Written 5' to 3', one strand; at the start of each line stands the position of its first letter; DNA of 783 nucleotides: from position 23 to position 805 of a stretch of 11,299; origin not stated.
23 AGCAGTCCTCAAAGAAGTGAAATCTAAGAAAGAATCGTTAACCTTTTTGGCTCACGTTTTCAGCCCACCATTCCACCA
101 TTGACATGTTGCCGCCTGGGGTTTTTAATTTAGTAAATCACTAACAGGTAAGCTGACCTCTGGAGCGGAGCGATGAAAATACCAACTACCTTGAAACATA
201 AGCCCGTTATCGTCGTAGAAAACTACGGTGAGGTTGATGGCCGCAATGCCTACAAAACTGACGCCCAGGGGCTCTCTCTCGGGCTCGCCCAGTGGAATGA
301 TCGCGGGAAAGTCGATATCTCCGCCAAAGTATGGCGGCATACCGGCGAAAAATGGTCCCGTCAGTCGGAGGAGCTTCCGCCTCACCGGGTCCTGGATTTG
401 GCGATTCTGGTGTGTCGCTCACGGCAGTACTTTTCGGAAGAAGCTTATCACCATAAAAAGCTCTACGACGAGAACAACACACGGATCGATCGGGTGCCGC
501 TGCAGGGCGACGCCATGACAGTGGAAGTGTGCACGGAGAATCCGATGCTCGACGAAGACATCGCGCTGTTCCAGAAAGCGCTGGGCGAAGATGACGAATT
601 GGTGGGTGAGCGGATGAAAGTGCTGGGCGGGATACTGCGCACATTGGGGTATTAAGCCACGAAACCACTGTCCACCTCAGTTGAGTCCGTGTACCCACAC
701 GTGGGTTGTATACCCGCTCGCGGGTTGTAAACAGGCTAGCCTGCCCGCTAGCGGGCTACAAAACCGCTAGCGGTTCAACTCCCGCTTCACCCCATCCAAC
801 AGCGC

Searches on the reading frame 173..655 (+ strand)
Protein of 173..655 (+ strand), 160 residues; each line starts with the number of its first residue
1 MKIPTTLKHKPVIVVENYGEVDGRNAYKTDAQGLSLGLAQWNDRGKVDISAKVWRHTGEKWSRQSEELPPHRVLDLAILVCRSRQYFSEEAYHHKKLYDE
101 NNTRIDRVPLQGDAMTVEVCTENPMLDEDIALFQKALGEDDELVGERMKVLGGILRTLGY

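Call 7: search_protein_families(library=pfam, proteins=[window:173-655:+], max_evalue=0.01)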
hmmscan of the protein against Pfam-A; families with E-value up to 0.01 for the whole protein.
window:173-655:+ (160 aa): 1 family
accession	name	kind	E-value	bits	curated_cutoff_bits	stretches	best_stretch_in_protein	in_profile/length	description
PF20140.4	DUF6530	-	1.3e-78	262.8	23.7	1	1-160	1-159/159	Family of unknown function (DUF6530)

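Call 8: search_protein_families(library=ncbifam, proteins=[window:173-655:+], max_evalue=0.01)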
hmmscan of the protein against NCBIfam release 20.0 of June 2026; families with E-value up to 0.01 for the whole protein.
window:173-655:+ (160 aa): 0 families

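Call 12: find_homologous_proteins(query=window:173-655:+)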
Query window:173-655:+ (160 aa): 6501 proteins with E <= 0.001 among 6534 candidates; the best 120 are listed.
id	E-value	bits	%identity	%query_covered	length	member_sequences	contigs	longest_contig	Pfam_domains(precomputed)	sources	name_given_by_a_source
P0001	2.0e-103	361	100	100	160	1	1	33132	PF20140.5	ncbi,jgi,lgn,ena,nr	ncbi:MAG: DUF6530 family protein [Nitrospinota bacterium]|nr:DUF6530 family protein [Nitrospinota ba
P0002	3.5e-90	318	89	100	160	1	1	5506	PF20140.5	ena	-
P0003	2.5e-89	315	72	97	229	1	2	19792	PF20140.5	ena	-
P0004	4.5e-87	308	86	100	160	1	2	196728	PF20140.5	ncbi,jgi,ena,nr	ncbi:MAG: DUF6530 family protein [Candidatus Electryonea clarkiae]|nr:DUF6530 family protein [Candid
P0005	5.7e-85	301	84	100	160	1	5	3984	PF20140.5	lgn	-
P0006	9.2e-85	300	83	99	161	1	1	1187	PF20140.5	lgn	-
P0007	2.8e-83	295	81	100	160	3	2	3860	PF20140.5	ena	-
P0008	7.1e-79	281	76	100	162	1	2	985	PF20140.5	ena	-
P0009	1.1e-78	280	76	100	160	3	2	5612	PF20140.5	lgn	-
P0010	2.4e-78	279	75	100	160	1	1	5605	PF20140.5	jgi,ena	-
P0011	2.9e-78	279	78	100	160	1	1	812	PF20140.5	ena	-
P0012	3.9e-78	279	78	100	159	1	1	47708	PF20140.5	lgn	-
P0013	3.9e-78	279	78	100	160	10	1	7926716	PF20140.5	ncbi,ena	-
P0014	5.8e-78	278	76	100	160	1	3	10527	PF20140.5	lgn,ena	-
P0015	1.7e-77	277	75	100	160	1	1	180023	PF20140.5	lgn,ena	-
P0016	1.8e-77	277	76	100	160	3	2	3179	PF20140.5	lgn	-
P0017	3.7e-77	276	77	100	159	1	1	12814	PF20140.5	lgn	-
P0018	3.8e-77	275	77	100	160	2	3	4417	PF20140.5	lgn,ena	-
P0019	4.5e-77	275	78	100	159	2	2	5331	PF20140.5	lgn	-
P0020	5.0e-77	275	77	100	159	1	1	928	PF20140.5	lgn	-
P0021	6.4e-77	275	75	100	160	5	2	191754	PF20140.5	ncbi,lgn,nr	nr:DUF6530 family protein [Sedimentibacter sp.]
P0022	8.8e-77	274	74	100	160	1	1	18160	PF20140.5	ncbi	-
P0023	8.9e-77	274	75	100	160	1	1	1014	PF20140.5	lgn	-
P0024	1.2e-76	274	76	100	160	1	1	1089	PF20140.5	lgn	-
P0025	1.7e-76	273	76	100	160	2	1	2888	PF20140.5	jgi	-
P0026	2.5e-76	273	78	100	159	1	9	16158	PF20140.5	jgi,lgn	jgi:hypothetical protein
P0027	2.6e-76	273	78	100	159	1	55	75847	PF20140.5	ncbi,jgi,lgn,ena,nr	ncbi:MAG: hypothetical protein H0S78_07780 [Tissierellales bacterium]|jgi:hypothetical protein|nr:hy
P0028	2.7e-76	273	76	100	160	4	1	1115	PF20140.5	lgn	-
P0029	2.7e-76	273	78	100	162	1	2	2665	PF20140.5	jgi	jgi:hypothetical protein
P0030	2.8e-76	273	78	100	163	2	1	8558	PF20140.5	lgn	-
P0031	3.5e-76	272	76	100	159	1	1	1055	PF20140.5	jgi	-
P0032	4.3e-76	272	75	100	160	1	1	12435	PF20140.5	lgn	-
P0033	4.3e-76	272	76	100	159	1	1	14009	PF20140.5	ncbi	ncbi:MAG: DUF6530 family protein [Eubacteriales bacterium]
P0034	4.6e-76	272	76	100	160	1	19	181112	PF20140.5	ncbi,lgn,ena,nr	ncbi:MAG: hypothetical protein GX080_04805 [Tissierellia bacterium]|nr:hypothetical protein [Tissier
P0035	4.6e-76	272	76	100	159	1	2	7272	PF20140.5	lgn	-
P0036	5.2e-76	272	78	100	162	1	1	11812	PF20140.5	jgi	jgi:hypothetical protein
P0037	6.0e-76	272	76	100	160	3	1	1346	PF20140.5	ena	-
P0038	6.2e-76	272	74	100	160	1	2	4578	PF20140.5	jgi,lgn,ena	-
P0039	6.2e-76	272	76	100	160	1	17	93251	PF20140.5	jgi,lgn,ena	-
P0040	6.2e-76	272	74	100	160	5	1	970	PF20140.5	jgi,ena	-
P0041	6.2e-76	272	74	100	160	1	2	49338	PF20140.5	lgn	-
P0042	6.3e-76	272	76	100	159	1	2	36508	PF20140.5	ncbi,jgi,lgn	jgi:hypothetical protein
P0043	6.7e-76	271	78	100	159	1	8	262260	PF20140.5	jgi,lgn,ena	-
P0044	6.7e-76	271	77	100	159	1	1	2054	PF20140.5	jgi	jgi:hypothetical protein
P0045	7.7e-76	271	76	100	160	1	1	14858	PF20140.5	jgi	-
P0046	8.2e-76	271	75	100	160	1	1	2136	PF20140.5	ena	-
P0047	8.2e-76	271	75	100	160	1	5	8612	PF20140.5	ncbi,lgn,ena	-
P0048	8.3e-76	271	76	100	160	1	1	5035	PF20140.5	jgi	-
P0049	8.6e-76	271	74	100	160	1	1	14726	PF20140.5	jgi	-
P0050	9.6e-76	271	77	100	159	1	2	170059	PF20140.5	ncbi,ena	-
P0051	1.0e-75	271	75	100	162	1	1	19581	PF20140.5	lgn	-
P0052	1.1e-75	271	76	100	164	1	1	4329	PF20140.5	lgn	-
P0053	1.1e-75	271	76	100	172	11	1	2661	PF20140.5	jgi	-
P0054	1.1e-75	271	78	100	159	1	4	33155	PF20140.5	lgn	-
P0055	1.4e-75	270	74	100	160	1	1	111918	PF20140.5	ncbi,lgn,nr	ncbi:MAG: DUF6530 family protein [Oscillospiraceae bacterium]|nr:DUF6530 family protein [Oscillospir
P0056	1.5e-75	270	75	100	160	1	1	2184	PF20140.5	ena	-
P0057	1.6e-75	270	77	100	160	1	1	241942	PF20140.5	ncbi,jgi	ncbi:MAG: DUF6530 family protein [Eubacteriales bacterium]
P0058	1.6e-75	270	75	100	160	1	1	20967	PF20140.5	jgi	-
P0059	1.6e-75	270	72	100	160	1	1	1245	PF20140.5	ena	-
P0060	1.6e-75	270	75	100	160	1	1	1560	PF20140.5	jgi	-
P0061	1.7e-75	270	78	100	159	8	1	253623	PF20140.5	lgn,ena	-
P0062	1.7e-75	270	78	100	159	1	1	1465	PF20140.5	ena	-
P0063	1.7e-75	270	78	100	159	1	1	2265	PF20140.5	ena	-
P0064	1.7e-75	270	75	100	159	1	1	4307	PF20140.5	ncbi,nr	ncbi:MAG: DUF6530 family protein [Clostridia bacterium]|nr:DUF6530 family protein [Clostridia bacter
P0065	1.7e-75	270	75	100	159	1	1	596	PF20140.5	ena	-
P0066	1.8e-75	270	76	100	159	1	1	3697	PF20140.5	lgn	-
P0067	1.9e-75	270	73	100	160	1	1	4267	PF20140.5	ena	-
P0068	1.9e-75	270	76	100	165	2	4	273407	PF20140.5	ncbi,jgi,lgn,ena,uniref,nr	ncbi:DUF6530 family protein [Bacilliculturomica massiliensis]|uniref:DUF6530 family protein n=1 Tax=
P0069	1.9e-75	270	77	100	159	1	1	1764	PF20140.5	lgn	-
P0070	1.9e-75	270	76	100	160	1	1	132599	PF20140.5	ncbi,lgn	-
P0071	2.0e-75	270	75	100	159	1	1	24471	PF20140.5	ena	-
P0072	2.2e-75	270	74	100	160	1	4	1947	PF20140.5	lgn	-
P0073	2.3e-75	270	73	100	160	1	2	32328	PF20140.5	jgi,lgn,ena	-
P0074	2.3e-75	270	74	100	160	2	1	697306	PF20140.5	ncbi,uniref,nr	ncbi:hypothetical protein J2Z76_000574 [Sedimentibacter acidaminivorans]|uniref:Uncharacterized prot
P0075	2.3e-75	270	77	100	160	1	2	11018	PF20140.5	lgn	-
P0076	2.4e-75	270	75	100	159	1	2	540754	PF20140.5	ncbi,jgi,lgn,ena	-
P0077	2.4e-75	270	77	100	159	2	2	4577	PF20140.5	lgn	-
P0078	2.5e-75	270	77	100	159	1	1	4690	PF20140.5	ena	-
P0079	2.6e-75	270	73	100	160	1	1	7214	PF20140.5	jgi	-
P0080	2.6e-75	270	73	100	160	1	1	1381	PF20140.5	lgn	-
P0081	2.9e-75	269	73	100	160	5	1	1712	PF20140.5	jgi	-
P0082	2.9e-75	269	76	100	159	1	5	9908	PF20140.5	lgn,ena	-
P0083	3.0e-75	269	75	100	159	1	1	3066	PF20140.5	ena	-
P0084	3.0e-75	269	76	100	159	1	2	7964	PF20140.5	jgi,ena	-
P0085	3.4e-75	269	76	100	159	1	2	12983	PF20140.5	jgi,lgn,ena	-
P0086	3.4e-75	269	76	100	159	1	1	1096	PF20140.5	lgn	-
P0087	3.6e-75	269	74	100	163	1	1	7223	PF20140.5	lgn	-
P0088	3.7e-75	269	75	100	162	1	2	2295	PF20140.5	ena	-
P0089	3.8e-75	269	75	100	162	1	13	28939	PF20140.5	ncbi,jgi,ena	-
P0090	3.9e-75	269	75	100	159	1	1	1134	PF20140.5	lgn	-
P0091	4.2e-75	269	74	100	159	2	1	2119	PF20140.5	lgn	-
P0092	4.3e-75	269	75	100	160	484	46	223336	PF20140.5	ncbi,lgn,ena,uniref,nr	ncbi:DUF6530 family protein [Ruthenibacterium lactatiformans]|uniref:DUF6530 family protein n=1 Tax=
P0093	4.4e-75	269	76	100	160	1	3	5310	PF20140.5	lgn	-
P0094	4.4e-75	269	76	100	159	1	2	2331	PF20140.5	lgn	-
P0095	4.4e-75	269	74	100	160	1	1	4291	PF20140.5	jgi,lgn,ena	-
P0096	4.4e-75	269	75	100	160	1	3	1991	PF20140.5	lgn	-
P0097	4.8e-75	269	76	100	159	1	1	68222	PF20140.5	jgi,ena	-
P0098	5.0e-75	269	76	100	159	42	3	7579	PF20140.5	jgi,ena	-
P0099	5.2e-75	269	75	100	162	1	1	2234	PF20140.5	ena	-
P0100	5.4e-75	269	74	100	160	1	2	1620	PF20140.5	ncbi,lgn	-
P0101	5.5e-75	268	76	100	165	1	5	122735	PF20140.5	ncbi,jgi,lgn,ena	-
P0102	5.6e-75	268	75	99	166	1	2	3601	PF20140.5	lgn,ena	-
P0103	5.8e-75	268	75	100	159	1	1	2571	PF20140.5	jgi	-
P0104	5.8e-75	268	75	100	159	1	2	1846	PF20140.5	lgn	-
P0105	5.8e-75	268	76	100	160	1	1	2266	PF20140.5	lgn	-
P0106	6.0e-75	268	74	100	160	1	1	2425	PF20140.5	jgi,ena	-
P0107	6.0e-75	268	73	100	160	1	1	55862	PF20140.5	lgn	-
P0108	6.1e-75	268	76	100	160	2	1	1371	PF20140.5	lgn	-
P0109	6.1e-75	268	77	100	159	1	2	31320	PF20140.5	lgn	-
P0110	6.1e-75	268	77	100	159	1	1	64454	PF20140.5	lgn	-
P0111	6.8e-75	268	76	100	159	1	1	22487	PF20140.5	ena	-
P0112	7.0e-75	268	78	98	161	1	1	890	PF20140.5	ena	-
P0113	7.2e-75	268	74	100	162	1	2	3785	PF20140.5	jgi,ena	-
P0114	7.2e-75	268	74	100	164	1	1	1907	PF20140.5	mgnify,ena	mgnify:CR=1 FL=1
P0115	7.5e-75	268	74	100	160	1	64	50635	PF20140.5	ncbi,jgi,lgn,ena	-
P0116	7.9e-75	268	74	100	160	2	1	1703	PF20140.5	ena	-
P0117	8.0e-75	268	73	100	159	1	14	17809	PF20140.5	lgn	-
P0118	8.2e-75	268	75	100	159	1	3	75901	PF20140.5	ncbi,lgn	-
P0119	8.3e-75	268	73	100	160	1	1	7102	PF20140.5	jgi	-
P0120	8.3e-75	268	73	100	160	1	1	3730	PF20140.5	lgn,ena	-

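Call 14: find_encoding_contigs(protein=P0001, flank=10000, max_places=4)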
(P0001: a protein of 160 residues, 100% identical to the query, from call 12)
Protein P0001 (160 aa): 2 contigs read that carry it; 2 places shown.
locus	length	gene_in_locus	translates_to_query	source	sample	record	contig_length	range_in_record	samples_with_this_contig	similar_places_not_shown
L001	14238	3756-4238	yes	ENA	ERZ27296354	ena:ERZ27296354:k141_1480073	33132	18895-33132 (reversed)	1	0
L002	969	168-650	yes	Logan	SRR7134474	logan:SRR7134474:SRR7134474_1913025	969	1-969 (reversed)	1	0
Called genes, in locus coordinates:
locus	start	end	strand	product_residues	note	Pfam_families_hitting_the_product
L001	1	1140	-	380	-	?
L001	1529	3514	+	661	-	PF01757:Acyl_transf_3, PF19040:SGNH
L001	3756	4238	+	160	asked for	PF20140:DUF6530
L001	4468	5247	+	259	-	PF12844:HTH_19 (weak), PF13560:HTH_31, PF01381:HTH_3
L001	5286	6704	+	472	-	PF05221:AdoHcyase, PF00670:AdoHcyase_NAD, PF02826:2-Hacid_dh_C, PF07991:KARI_N (weak)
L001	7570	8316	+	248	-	-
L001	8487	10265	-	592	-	PF01145:Band_7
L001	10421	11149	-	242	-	-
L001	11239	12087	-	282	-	-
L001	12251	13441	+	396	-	PF00155:Aminotran_1_2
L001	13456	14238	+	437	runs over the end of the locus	PF03447:NAD_binding_3, PF00742:Homoserine_dh, PF01842:ACT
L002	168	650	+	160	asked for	PF20140:DUF6530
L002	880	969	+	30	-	?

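Call 15: find_encoding_contigs(protein=P0004, flank=8000, max_places=4)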
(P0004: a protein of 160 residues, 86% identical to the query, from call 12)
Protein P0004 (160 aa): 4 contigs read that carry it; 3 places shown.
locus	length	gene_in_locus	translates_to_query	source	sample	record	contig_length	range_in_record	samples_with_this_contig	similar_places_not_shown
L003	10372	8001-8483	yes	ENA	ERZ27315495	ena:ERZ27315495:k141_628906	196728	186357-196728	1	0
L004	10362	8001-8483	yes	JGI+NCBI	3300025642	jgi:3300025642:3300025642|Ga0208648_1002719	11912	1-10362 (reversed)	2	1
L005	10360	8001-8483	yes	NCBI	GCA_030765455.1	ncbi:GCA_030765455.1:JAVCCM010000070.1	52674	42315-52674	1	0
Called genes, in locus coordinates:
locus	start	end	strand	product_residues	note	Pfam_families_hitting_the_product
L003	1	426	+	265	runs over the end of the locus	PF13489:Methyltransf_23, PF13847:Methyltransf_31 (faint), PF08241:Methyltransf_11, PF08242:Methyltransf_12 (weak), PF13649:Methyltransf_25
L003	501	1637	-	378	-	PF01594:AI-2E_transport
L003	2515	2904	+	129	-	-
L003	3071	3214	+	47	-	-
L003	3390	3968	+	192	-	-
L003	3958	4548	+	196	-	-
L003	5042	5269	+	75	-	-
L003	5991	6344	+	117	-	PF03551:PadR, PF13601:HTH_34 (faint)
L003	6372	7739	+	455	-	-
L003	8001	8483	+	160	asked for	PF20140:DUF6530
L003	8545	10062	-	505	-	PF16927:HisKA_7TM, PF00512:HisKA (faint), PF02518:HATPase_c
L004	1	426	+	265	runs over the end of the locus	PF13489:Methyltransf_23, PF13847:Methyltransf_31 (faint), PF08241:Methyltransf_11, PF08242:Methyltransf_12 (weak), PF13649:Methyltransf_25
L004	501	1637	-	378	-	PF01594:AI-2E_transport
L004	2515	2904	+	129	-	-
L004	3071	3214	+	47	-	-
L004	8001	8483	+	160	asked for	PF20140:DUF6530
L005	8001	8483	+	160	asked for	PF20140:DUF6530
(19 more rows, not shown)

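Call 16: find_related_loci(query=window:173-655:+, collection=genome_contigs, flank=6000)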
Query window:173-655:+ (160 aa) in genome_contigs; peptide patterns used: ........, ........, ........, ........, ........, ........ (x = any residue, [..] = any of these).
599 stretches matched a pattern (row limit reached: there are more); 564 encode a relative of the query (tblastn E <= 1e-3); the best 80 are kept; 80 distinct loci.
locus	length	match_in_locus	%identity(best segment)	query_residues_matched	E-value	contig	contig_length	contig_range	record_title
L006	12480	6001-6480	75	1-160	1e-83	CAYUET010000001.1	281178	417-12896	MAG TPA_asm: uncultured bacterium isolate SRP192927_co3_253 genome assembly, contig: NODE_10_length_281178_cov_8.277484,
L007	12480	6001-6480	78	1-160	1e-83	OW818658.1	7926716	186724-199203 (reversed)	metagenome genome assembly, chromosome: 1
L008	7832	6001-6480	77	1-160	2e-83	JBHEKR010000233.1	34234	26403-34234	MAG: Candidatus Hydrogenedentales bacterium isolate bin.359 k141_2663651, whole genome shotgun sequence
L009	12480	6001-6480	75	1-160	7e-83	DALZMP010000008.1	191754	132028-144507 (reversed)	MAG TPA_asm: Sedimentibacter sp. isolate CTOTU47533 NODE_15_length_191754_cov_9.833061, whole genome shotgun sequence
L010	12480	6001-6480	76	1-160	8e-83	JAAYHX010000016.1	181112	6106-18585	MAG: Tissierellia bacterium isolate AS09scLD_413 158432_AS09, whole genome shotgun sequence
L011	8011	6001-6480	75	1-160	1e-82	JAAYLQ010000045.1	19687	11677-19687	MAG: Bacillota bacterium isolate AS15tlH2ME_94 14956_AS15, whole genome shotgun sequence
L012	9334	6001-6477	76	1-160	2e-82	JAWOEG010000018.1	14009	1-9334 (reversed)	MAG: Eubacteriales bacterium isolate BLK5-3.bin.158 k191_2164231, whole genome shotgun sequence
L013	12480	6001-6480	74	1-160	1e-81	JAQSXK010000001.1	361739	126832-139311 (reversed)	MAG: Clostridia bacterium isolate L_E1_T20_A_bin.143 scaffold_99, whole genome shotgun sequence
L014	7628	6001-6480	75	1-160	1e-81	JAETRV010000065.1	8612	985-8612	MAG: Anaerotruncus sp. isolate S30_Bin7 scaffold_5703, whole genome shotgun sequence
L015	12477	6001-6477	75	1-160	4e-81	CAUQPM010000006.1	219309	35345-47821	MAG TPA_asm: uncultured Oscillospiraceae bacterium isolate ERR9968766_bin.1_MetaWRAP_v1.3_MAG genome assembly, contig: E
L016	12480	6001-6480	75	1-160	4e-81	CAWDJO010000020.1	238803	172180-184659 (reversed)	MAG: uncultured delta proteobacterium isolate MFD00709.bin.2.147 genome assembly, contig: contig_27803, whole genome sho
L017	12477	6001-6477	77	1-160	3e-81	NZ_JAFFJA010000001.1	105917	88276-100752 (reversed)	Tepidanaerobacter sp. GT38 sequence001, whole genome shotgun sequence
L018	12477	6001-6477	76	1-160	8e-81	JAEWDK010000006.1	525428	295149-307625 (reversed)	MAG: Bacillota bacterium isolate OH_PBB_95 k127_339795, whole genome shotgun sequence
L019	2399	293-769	73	1-160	5e-83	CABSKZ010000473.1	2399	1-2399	MAG TPA_asm: uncultured Clostridiales bacterium isolate MGYG-HGUT-02685 genome assembly, contig: GUT_GENOME158306_473, w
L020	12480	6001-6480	73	1-160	6e-81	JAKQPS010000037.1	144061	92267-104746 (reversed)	MAG: bacterium isolate USMO_maxbin.112 k141_1098568, whole genome shotgun sequence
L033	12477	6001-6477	73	1-160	2e-79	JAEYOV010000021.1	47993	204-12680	MAG: Bacillota bacterium isolate OH_CBB_166 k127_1845509, whole genome shotgun sequence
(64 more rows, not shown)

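Call 57: predict_structure(alignment_id=A3)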
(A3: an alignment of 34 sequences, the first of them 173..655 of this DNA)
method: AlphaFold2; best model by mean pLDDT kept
length: 160 residues; sequences in the alignment: 34
mean_pLDDT: 61.9   pTM: 0.62
mean pLDDT of the five models: 61.9, 54.0, 53.8, 53.4, 47.0
residues with pLDDT >= 90: 0; 70-90: 38; 50-70: 106; < 50: 16
segments of 3 or more residues with pLDDT < 50: 107-119
pLDDT, mean of each block of 10 residues (from residue 1): 56 64 61 65 55 71 63 71 69 70 49 36 66 56 67 70
secondary structure, 60 per line:
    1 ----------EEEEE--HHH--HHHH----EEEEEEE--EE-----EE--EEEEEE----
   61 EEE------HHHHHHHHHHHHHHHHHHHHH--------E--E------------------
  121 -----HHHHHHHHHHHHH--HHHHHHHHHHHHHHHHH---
elements in order: E11-15 H23-26 E31-37 E51-56 E61-63 H70-90 H126-138 H141-157

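Call 59: search_solved_structures(query=A3, max_evalue=10)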
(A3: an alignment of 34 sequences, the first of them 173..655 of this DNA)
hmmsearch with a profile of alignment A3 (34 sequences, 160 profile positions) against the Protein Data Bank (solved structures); distinct sequences matched with E-value up to 10: 5.
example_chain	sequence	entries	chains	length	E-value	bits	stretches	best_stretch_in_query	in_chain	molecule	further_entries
6hiv_DH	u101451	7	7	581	0.37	13.9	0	92-141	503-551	ms55 | mS55 (KRIPP8)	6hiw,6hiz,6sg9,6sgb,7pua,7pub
9hny_DH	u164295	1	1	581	0.57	13.3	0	92-141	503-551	mS55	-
6fyk_A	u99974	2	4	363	0.87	12.7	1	28-100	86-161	Dual specificity protein kinase CLK2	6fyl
3nr9_A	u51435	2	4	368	0.9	12.7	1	28-100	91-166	Dual specificity protein kinase CLK2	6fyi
5unp_A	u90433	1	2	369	0.9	12.7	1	28-100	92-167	Dual specificity protein kinase CLK2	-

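Call 60: search_protein_families(library=pfam, proteins=[L009:6486-6824:+, L017:6499-6870:+, L015:6482-6826:+, L033:6476-6829:+], max_evalue=1)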
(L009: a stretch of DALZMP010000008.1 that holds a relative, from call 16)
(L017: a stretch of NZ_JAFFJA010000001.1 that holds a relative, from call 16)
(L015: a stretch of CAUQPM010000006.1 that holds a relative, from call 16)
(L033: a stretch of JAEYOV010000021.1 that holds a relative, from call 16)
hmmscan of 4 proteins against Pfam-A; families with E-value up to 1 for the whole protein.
L009:6486-6824:+ (112 aa): 2 families
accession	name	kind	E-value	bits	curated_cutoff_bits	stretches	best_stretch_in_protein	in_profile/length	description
PF01541.30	GIY-YIG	-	1.1e-05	26.1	22.6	1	18-72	2-47/78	GIY-YIG catalytic domain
PF19835.5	SegE_GIY-YIG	-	0.00046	20.8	25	1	20-94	20-98/123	Putative endonuclease segE, GIY-YIG domain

L017:6499-6870:+ (123 aa): 4 families
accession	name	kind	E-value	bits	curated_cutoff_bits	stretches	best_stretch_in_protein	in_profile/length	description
PF01541.30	GIY-YIG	-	0.0026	18.5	22.6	1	24-78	2-49/78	GIY-YIG catalytic domain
PF08557.15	Lipid_DES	-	0.02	14.8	23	1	7-26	15-34/37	Sphingolipid Delta4-desaturase (DES)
PF00339.34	Arrestin_N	-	0.037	14.5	24.9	1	25-66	10-51/148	Arrestin (or S-antigen), N-terminal domain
PF19368.5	AraR_C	-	0.26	12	23.8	1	20-59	12-50/82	AraR C-terminal winged HTH domain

L015:6482-6826:+ (114 aa): 1 family
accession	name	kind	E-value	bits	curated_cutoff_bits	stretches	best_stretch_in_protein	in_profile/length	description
PF11637.13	UvsW-1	-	0.081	13.5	25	0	77-103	8-34/56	UvsW.1 domain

L033:6476-6829:+ (117 aa): 0 families
